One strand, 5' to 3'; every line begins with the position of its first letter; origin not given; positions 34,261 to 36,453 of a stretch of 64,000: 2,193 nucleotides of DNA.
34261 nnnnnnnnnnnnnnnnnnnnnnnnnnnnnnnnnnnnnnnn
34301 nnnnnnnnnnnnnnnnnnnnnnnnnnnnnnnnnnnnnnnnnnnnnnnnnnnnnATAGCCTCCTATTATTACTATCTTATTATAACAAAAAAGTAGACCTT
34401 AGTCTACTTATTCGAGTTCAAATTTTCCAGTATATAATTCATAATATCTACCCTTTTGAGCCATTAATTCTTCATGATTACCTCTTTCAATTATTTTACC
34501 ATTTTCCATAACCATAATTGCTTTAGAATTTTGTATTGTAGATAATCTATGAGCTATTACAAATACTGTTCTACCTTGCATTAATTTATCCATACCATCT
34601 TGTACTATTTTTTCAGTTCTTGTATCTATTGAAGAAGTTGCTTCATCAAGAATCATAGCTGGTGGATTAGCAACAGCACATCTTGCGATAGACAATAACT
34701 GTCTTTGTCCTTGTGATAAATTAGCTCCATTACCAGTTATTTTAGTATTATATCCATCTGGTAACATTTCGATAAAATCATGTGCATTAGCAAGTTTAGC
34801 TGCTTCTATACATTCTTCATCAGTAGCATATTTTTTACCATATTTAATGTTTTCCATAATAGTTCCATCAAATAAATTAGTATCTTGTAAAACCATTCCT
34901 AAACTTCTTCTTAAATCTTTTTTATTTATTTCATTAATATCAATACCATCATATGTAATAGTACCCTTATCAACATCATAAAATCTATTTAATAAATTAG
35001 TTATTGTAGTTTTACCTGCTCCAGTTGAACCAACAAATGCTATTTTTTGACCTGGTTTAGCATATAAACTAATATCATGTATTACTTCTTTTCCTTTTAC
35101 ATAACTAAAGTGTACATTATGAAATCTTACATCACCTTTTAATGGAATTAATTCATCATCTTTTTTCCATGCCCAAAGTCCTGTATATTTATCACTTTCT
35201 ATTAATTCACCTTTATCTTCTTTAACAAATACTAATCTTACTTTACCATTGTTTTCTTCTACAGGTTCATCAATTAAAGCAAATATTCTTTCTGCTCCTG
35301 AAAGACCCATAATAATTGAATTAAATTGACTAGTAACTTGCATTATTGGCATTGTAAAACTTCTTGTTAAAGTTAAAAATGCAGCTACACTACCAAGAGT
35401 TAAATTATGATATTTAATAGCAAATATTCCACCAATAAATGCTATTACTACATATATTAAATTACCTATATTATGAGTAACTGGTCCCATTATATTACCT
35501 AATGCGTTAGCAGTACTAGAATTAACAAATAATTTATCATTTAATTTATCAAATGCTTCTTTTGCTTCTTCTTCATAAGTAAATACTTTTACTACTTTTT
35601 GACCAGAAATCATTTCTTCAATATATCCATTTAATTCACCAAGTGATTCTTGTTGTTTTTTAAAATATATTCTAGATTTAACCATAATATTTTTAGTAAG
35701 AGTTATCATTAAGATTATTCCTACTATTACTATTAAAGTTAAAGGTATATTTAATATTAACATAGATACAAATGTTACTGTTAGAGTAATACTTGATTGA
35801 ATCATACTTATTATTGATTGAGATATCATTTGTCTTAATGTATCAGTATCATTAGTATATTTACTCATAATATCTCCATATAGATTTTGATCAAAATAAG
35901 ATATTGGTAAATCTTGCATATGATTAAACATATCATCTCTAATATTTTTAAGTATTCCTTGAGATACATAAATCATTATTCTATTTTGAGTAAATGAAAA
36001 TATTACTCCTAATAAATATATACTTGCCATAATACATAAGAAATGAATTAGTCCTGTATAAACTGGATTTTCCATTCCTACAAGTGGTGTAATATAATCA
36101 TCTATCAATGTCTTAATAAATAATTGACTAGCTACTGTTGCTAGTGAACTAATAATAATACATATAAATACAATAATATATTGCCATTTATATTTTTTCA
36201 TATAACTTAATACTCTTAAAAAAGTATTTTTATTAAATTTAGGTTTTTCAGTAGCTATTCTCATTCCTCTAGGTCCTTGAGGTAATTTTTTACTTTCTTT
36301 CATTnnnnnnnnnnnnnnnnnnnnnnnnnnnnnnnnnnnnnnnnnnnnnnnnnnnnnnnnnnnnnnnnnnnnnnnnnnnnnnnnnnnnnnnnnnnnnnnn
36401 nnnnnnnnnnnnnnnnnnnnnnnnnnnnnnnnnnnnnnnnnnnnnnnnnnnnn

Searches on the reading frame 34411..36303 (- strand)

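Call 20: search_protein_families(library=pfam, proteins=[window:34411-36303:-], max_evalue=0.0001)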
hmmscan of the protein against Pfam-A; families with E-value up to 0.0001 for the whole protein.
window:34411-36303:- (631 aa): 3 families
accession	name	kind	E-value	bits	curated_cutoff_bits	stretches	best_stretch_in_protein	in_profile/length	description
PF00664.28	ABC_membrane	-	1e-51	176.7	28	1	43-319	2-273/274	ABC transporter transmembrane region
PF00005.33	ABC_tran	-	4.9e-30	105.3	25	1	409-557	2-137/137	ABC transporter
PF02463.25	SMC_N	-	3.7e-05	23.7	40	1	416-599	135-211/220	RecF/RecN/SMC N terminal domain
